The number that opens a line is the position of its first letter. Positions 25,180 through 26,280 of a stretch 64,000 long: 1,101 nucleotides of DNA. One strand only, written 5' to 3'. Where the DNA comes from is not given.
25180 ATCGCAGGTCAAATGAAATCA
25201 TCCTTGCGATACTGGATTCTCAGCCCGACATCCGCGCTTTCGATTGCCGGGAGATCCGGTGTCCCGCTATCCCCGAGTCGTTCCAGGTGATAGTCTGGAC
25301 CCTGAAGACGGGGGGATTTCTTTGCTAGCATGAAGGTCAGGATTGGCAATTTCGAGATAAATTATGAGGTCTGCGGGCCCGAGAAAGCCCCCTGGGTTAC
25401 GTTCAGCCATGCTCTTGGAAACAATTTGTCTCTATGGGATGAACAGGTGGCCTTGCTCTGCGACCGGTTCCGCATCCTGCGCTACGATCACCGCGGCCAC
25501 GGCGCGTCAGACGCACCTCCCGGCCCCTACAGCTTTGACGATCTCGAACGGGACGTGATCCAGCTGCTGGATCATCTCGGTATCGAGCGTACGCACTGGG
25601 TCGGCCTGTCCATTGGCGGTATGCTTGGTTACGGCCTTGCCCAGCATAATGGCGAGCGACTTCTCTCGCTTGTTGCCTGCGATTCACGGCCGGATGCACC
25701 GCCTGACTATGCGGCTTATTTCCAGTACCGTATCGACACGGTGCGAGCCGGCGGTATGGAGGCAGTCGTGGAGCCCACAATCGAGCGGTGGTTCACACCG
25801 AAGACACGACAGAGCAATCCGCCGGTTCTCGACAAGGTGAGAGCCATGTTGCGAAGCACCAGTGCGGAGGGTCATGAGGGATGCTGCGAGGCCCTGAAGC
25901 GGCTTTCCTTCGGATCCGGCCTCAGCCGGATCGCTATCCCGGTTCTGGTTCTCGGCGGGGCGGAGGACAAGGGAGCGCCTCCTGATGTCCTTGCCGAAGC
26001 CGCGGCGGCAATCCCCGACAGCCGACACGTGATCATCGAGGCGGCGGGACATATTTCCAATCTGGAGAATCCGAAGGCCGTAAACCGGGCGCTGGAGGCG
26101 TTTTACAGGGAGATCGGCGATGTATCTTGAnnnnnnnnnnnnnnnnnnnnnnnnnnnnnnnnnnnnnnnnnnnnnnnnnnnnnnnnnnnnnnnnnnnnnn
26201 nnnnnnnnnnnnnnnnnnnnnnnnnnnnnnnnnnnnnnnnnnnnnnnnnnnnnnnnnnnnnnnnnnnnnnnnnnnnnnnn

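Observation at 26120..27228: Split ComD/ComE-type TPP decarboxylase translationally coupled to an alpha/beta-hydrolase in a bacterial aromatic-catabolism context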

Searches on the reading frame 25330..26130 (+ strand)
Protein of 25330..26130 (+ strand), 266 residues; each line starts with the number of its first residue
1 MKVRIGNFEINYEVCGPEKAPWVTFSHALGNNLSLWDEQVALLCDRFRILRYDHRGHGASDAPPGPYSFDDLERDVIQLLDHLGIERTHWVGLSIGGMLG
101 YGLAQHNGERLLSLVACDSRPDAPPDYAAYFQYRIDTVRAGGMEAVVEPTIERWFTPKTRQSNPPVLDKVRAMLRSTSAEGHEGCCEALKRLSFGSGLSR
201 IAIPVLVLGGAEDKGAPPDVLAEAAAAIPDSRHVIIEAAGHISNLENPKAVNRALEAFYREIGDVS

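Call 5: search_protein_families(library=pfam, proteins=[window:25330-26130:+])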
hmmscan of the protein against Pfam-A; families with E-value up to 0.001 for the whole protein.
window:25330-26130:+ (266 aa): 5 families
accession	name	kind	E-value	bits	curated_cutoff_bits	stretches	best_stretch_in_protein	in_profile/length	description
PF00561.26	Abhydrolase_1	-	5.5e-33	115.1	25.8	1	21-248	1-245/245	alpha/beta hydrolase fold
PF12697.13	Abhydrolase_6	-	1.1e-20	75.6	26.3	1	27-254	5-217/217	Alpha/beta hydrolase family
PF12146.15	Hydrolase_4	-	1.5e-09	38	27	1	46-241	31-232/239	Serine aminopeptidase, S33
PF08386.16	Abhydrolase_4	-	2.7e-05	24.6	21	1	202-259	34-91/103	TAP-like protein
PF03096.20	Ndr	-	0.00019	20.7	23.3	1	36-263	45-280/283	Ndr family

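Call 6: search_protein_families(library=ncbifam, proteins=[window:25330-26130:+])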
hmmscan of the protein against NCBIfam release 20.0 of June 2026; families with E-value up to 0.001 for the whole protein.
window:25330-26130:+ (266 aa): 33 families (the best 25 are shown)
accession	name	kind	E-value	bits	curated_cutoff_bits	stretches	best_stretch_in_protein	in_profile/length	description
TIGR02427.1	protocat_pcaD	equivalog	7.3e-76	254.9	255.85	1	10-259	2-250/251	3-oxoadipate enol-lactonase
NF051488.1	bifunc_PcaDC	exception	2.8e-68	230.8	390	1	10-260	2-251/375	bifunctional 3-oxoadipate enol-lactonase/4-carboxymuconolactone decarboxylase PcaDC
NF051487.1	bifunc_PcaCD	exception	6e-63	213.3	430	1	21-259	173-411/413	bifunctional 4-carboxymuconolactone decarboxylase/3-oxoadipate enol-lactonase PcaCD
TIGR03611.1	RutD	equivalog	3.4e-31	108.5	238.5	1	11-259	2-255/258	pyrimidine utilization protein D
NF011457.0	PRK14875.1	equivalog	2.4e-20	72.8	307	2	2-115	114-227/372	acetoin dehydrogenase dihydrolipoyllysine-residue acetyltransferase subunit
NF052610.1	macro_16_ester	equivalog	3.7e-17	62.6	420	1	6-119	9-127/281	alpha/beta fold macrolide esterase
NF053693.1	esterase_mleCBF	exception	6.1e-17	61.9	564.5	1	3-116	6-124/279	CBF family alpha/beta fold macrolide esterase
TIGR03695.1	menH_SHCHC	equivalog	7.6e-16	58.3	208.55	2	21-115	3-100/252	2-succinyl-6-hydroxy-2,4-cyclohexadiene-1-carboxylate synthase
TIGR01738.1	bioH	equivalog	9.4e-15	54.9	206.95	1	23-258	7-244/245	pimeloyl-ACP methyl ester esterase BioH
NF004514.1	PRK05855.1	equivalog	1.5e-14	53.5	455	1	4-101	6-106/578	SDR family oxidoreductase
TIGR03056.1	bchO_mg_che_rel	equivalog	2.1e-14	53.2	172.55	2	3-106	11-115/278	alpha/beta fold hydrolase BchO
NF033124.1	estX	equivalog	3.3e-14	52.7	600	1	19-131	23-141/280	macrolide esterase EstX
NF045632.1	hydroxlase_HsaD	equivalog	3.9e-13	49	400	1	3-114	17-132/290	4,5:9,10-diseco-3-hydroxy-5,9,17-trioxoandrosta-1(10),2-diene-4-oate hydrolase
NF041759.1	mac_hydro_EstT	equivalog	1.3e-12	47.5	450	1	5-120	7-127/278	macrolide hydrolase EstT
NF053683.1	esterase_mleBRB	exception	6.6e-12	45.6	585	1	10-115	13-123/280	BRB family alpha/beta fold macrolide esterase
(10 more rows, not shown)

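Call 39: search_solved_structures(query=window:25330-26130:+, max_evalue=1e-10)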
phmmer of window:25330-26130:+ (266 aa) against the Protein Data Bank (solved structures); distinct sequences matched with E-value up to 1e-10: 35.
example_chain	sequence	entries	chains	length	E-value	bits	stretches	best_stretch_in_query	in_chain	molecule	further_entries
2xua_A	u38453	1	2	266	4.4e-47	163.8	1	6-258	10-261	3-OXOADIPATE ENOL-LACTONASE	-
3om8_A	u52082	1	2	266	1.1e-42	149.4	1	10-258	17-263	Probable hydrolase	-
4uhh_A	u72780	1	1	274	7e-31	110.7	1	8-262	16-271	ESTERASE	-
4uhc_A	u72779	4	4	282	7e-31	110.7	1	8-262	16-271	ESTERASE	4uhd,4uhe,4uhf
6eb3_A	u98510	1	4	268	5.7e-17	65.1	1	4-241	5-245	Est1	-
8v16_C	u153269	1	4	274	6.1e-17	65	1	4-241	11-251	Esterase 1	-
5a62_A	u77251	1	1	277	8.3e-17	64.5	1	12-258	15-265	PUTATIVE ALPHA/BETA HYDROLASE FOLD PROTEIN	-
3v48_A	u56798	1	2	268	1.5e-16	63.7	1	19-254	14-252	Putative aminoacrylate hydrolase RutD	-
5egn_A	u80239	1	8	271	2.3e-16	63.1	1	12-259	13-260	Esterase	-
11tv_D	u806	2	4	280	5.2e-15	58.7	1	28-247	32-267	alpha/beta-hydrolase macrolide esterase EstX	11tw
7dq9_A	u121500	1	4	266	1.3e-14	57.4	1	14-258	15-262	Predicted hydrolases or acyltransferases (Alpha/beta hydrolase superfamily)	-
3fob_A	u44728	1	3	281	5.6e-14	55.2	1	9-260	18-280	Bromoperoxidase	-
8pzg_A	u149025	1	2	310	6.1e-14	55.1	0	62-117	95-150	ORF17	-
7jqy_A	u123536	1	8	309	6.2e-14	55.1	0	6-115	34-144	Cif-like 1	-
4ccw_A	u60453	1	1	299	1.4e-13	53.9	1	14-260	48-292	CARBOXYL ESTERASE NP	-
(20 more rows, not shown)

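Call 59: find_homologous_proteins(query=window:25330-26130:+, max_evalue=1e-20)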
Query window:25330-26130:+ (266 aa): 953 proteins with E <= 1e-20 among 6411 candidates; the best 120 are listed.
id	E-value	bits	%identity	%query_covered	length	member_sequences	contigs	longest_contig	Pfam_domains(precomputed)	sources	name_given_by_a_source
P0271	3.7e-179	612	100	100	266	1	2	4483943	PF12697.14,PF00561.27,PF12146.16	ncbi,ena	-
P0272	1.0e-136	473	79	97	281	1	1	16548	PF12697.14,PF00561.27,PF12146.16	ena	-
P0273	1.4e-136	472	77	98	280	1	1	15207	PF12697.14,PF00561.27,PF12146.16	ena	-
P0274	2.1e-134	465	76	98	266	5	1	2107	PF12697.14,PF00561.27,PF12146.16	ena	-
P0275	4.1e-134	464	76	98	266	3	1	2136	PF12697.14,PF00561.27,PF12146.16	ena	-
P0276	1.0e-133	463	75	98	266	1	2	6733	PF12697.14,PF00561.27,PF12146.16,PF08386.17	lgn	-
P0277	1.6e-133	462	75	98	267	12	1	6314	PF12697.14,PF00561.27,PF12146.16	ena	-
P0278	2.6e-133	461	76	98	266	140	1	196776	PF12697.14,PF00561.27,PF12146.16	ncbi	-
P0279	4.9e-130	451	74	98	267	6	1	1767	PF12697.14,PF00561.27,PF12146.16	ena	-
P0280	2.4e-129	448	75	97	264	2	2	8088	PF12697.14,PF00561.27,PF12146.16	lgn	-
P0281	2.4e-129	448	74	98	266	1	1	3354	PF12697.14,PF00561.27,PF12146.16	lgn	-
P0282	5.9e-129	447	76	97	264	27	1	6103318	PF12697.14,PF00561.27,PF12146.16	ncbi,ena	-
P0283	1.8e-128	446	71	98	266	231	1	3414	PF12697.14,PF00561.27,PF12146.16,PF08386.17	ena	-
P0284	2.2e-128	445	70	100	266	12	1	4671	PF12697.14,PF00561.27,PF12146.16,PF08386.17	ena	-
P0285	2.1e-127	442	74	98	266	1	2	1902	PF12697.14,PF00561.27,PF12146.16,PF08386.17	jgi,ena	jgi:3-oxoadipate enol-lactonase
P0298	2.8e-119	415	69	98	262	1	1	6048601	PF12697.14,PF00561.27,PF12146.16,PF08386.17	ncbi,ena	-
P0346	1.7e-110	387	66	97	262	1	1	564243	PF12697.14,PF00561.27,PF12146.16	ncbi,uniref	ncbi:alpha/beta fold hydrolase [Faunimonas sp. B44]|uniref:alpha/beta fold hydrolase n=1 Tax=Faunimo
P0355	6.3e-110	385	64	97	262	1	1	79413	PF12697.14,PF00561.27,PF12146.16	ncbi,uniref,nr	ncbi:alpha/beta fold hydrolase [Propylenella binzhouense]|uniref:Alpha/beta fold hydrolase n=1 Tax=P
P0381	1.7e-107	377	63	97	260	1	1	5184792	PF12697.14,PF00561.27,PF12146.16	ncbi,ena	-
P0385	3.4e-107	376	63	97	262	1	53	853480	PF12697.14,PF00561.27,PF12146.16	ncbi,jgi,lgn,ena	jgi:3-oxoadipate enol-lactonase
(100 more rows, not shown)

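Call 60: find_encoding_contigs(protein=P0346, flank=8000, max_places=1)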
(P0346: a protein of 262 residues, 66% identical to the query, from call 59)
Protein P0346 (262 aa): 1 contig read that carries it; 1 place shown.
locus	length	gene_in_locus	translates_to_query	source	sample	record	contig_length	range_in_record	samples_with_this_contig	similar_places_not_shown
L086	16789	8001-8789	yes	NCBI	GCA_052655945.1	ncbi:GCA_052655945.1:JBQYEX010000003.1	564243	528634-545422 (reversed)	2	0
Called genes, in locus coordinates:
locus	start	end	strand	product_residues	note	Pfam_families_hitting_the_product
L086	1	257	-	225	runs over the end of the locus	PF00293:NUDIX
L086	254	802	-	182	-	PF09523:DUF2390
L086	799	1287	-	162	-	PF02082:Rrf2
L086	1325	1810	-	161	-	PF00583:Acetyltransf_1, PF13508:Acetyltransf_7 (weak)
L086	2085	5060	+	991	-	PF01315:Ald_Xan_dh_C, PF02738:MoCoBD_1, PF20256:MoCoBD_2, PF03364:Polyketide_cyc (weak), PF06240:COXG, PF10604:Polyketide_cyc2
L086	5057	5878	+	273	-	PF00941:FAD_binding_5, PF01565:FAD_binding_4 (faint)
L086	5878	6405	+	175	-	PF00111:Fer2, PF13085:Fer2_3 (weak), PF01799:Fer2_2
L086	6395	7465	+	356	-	PF00753:Lactamase_B, PF21221:B_lactamase-like_C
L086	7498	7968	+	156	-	PF07883:Cupin_2 (weak)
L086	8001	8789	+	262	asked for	PF00561:Abhydrolase_1, PF12146:Hydrolase_4, PF12697:Abhydrolase_6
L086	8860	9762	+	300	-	PF12146:Hydrolase_4 (weak), PF00561:Abhydrolase_1, PF12697:Abhydrolase_6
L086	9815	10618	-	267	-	PF00378:ECH_1, PF16113:ECH_2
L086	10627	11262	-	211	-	PF02441:Flavoprotein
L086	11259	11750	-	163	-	PF19315:MC_hydratase (weak), PF01575:MaoC_dehydratas, PF13452:FAS1_DH_region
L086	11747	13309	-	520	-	PF00501:AMP-binding, PF13193:AMP-binding_C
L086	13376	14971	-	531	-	PF20695:UbiD_N, PF01977:UbiD, PF20696:UbiD_C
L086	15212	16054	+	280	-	PF00005:ABC_tran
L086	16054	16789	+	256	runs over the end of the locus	PF00528:BPD_transp_1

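Call 61: find_encoding_contigs(protein=P0355, flank=8000, max_places=1)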
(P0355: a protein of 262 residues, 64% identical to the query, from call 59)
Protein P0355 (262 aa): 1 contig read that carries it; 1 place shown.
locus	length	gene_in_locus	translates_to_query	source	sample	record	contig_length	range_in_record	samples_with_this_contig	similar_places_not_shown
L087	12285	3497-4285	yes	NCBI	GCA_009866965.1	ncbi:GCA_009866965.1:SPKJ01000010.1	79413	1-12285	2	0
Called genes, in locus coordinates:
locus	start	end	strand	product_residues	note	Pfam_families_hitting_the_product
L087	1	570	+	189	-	PF10604:Polyketide_cyc2, PF03364:Polyketide_cyc (weak), PF06240:COXG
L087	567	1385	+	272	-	PF00941:FAD_binding_5, PF03450:CO_deh_flav_C (faint)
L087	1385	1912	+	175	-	PF13085:Fer2_3 (weak), PF01799:Fer2_2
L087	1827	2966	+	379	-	PF00753:Lactamase_B, PF21221:B_lactamase-like_C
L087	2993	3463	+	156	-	PF07883:Cupin_2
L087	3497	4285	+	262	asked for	PF00561:Abhydrolase_1, PF12146:Hydrolase_4, PF12697:Abhydrolase_6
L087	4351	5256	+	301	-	PF00561:Abhydrolase_1, PF12146:Hydrolase_4 (weak), PF12697:Abhydrolase_6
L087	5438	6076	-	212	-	PF02441:Flavoprotein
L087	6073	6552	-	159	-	PF01575:MaoC_dehydratas, PF13452:FAS1_DH_region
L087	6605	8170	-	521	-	PF00501:AMP-binding, PF13193:AMP-binding_C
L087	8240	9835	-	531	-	PF20695:UbiD_N, PF01977:UbiD, PF20696:UbiD_C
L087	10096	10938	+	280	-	PF00005:ABC_tran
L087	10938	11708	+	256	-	PF00528:BPD_transp_1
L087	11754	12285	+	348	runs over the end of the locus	PF13379:NMT1_2, PF09084:NMT1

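Call 62: find_encoding_contigs(protein=P0282, flank=8000, max_places=1)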
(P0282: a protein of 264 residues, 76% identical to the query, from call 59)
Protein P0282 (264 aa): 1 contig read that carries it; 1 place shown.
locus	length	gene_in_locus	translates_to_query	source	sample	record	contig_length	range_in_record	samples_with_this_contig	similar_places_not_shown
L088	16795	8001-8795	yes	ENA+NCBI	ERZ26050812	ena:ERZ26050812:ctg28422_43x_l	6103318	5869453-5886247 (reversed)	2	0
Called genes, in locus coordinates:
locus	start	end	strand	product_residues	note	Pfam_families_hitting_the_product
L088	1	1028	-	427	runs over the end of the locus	PF07690:MFS_1, PF13000:Acatn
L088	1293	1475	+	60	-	PF07237:DUF1428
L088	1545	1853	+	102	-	PF07883:Cupin_2 (weak)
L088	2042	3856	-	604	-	PF00009:GTP_EFTU, PF01926:MMR_HSR1 (faint), PF22042:EF-G_D2, PF03144:GTP_EFTU_D2, PF00679:EFG_C, PF21018:BipA_C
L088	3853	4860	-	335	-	PF00294:PfkB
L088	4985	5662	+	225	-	PF07264:EI24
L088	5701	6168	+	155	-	PF04519:Bactofilin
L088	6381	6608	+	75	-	-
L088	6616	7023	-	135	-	PF04186:FxsA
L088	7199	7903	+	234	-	PF04280:Tim44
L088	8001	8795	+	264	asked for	PF00561:Abhydrolase_1, PF12146:Hydrolase_4, PF12697:Abhydrolase_6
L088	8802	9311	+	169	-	PF02776:TPP_enzyme_N (weak)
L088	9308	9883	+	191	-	PF02775:TPP_enzyme_C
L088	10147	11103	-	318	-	PF00589:Phage_integrase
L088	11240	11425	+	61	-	-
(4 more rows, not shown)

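Call 64: find_encoding_contigs(protein=P0385, flank=8000, max_places=2)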
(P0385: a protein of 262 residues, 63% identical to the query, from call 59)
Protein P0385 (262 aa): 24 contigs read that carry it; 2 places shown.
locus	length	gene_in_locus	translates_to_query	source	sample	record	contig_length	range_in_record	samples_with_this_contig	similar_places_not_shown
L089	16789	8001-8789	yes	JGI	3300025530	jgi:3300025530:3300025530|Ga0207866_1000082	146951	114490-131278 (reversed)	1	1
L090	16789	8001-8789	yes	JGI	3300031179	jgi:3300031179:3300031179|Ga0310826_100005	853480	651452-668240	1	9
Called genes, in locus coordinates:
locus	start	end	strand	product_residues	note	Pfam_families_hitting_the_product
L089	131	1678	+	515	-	PF20695:UbiD_N, PF01977:UbiD, PF20696:UbiD_C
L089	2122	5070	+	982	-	PF01315:Ald_Xan_dh_C, PF02738:MoCoBD_1, PF20256:MoCoBD_2, PF03364:Polyketide_cyc, PF06240:COXG, PF10604:Polyketide_cyc2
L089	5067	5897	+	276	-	PF00941:FAD_binding_5, PF03450:CO_deh_flav_C (faint)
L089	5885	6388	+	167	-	PF00111:Fer2 (weak), PF13085:Fer2_3 (faint), PF01799:Fer2_2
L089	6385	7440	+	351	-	PF00753:Lactamase_B, PF21221:B_lactamase-like_C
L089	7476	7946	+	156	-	PF07883:Cupin_2 (weak)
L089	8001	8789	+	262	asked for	PF00561:Abhydrolase_1, PF12146:Hydrolase_4, PF12697:Abhydrolase_6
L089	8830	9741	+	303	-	PF12697:Abhydrolase_6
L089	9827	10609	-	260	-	PF00378:ECH_1, PF16113:ECH_2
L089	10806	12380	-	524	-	PF00501:AMP-binding, PF13193:AMP-binding_C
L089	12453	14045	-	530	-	PF20695:UbiD_N, PF01977:UbiD, PF20696:UbiD_C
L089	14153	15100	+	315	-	PF00126:HTH_1, PF03466:LysR_substrate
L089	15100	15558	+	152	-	PF08000:bPH_1, PF14470:bPH_3 (weak)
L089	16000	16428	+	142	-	PF01978:TrmB (faint), PF13545:HTH_Crp_2, PF01047:MarR, PF12802:MarR_2, PF13412:HTH_24 (faint), PF13463:HTH_27, PF09339:HTH_IclR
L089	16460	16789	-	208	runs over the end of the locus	PF01810:LysE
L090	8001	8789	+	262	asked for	PF00561:Abhydrolase_1, PF12146:Hydrolase_4, PF12697:Abhydrolase_6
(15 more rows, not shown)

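Call 65: find_encoding_contigs(protein=P0298, flank=8000, max_places=1)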
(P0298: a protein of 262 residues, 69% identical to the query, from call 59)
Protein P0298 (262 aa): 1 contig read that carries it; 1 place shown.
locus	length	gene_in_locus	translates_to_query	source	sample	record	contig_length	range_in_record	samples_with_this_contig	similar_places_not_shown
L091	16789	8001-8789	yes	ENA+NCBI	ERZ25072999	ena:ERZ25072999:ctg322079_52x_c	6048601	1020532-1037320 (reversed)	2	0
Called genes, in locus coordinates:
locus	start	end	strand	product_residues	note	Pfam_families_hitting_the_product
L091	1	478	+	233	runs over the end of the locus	PF04279:IspA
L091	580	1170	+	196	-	PF04279:IspA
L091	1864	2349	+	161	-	PF22381:Staph_reg_Sar_Rot, PF12802:MarR_2, PF01047:MarR, PF03965:Penicillinase_R (faint), PF13384:HTH_23 (faint), PF13412:HTH_24, PF13463:HTH_27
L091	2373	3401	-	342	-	PF01118:Semialdhyde_dh, PF02774:Semialdhyde_dhC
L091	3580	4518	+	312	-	PF00701:DHDPS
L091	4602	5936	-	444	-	PF01070:FMN_dh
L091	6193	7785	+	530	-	PF01977:UbiD, PF20696:UbiD_C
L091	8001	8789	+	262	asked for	PF00561:Abhydrolase_1, PF12146:Hydrolase_4, PF12697:Abhydrolase_6, PF08386:Abhydrolase_4 (weak)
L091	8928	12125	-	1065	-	PF18327:PRODH, PF14850:Pro_dh-DNA_bdg, PF01619:Pro_dh, PF00171:Aldedh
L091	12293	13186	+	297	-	PF02569:Pantoate_ligase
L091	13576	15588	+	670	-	PF02518:HATPase_c, PF00204:DNA_gyraseB, PF01751:Toprim, PF00986:DNA_gyraseB_C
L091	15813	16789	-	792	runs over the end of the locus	PF22745:Nlig-Ia, PF01653:DNA_ligase_aden, PF03120:OB_DNA_ligase, PF03119:DNA_ligase_ZBD, PF14520:HHH_5 (faint), PF12826:HHH_2, PF00533:BRCT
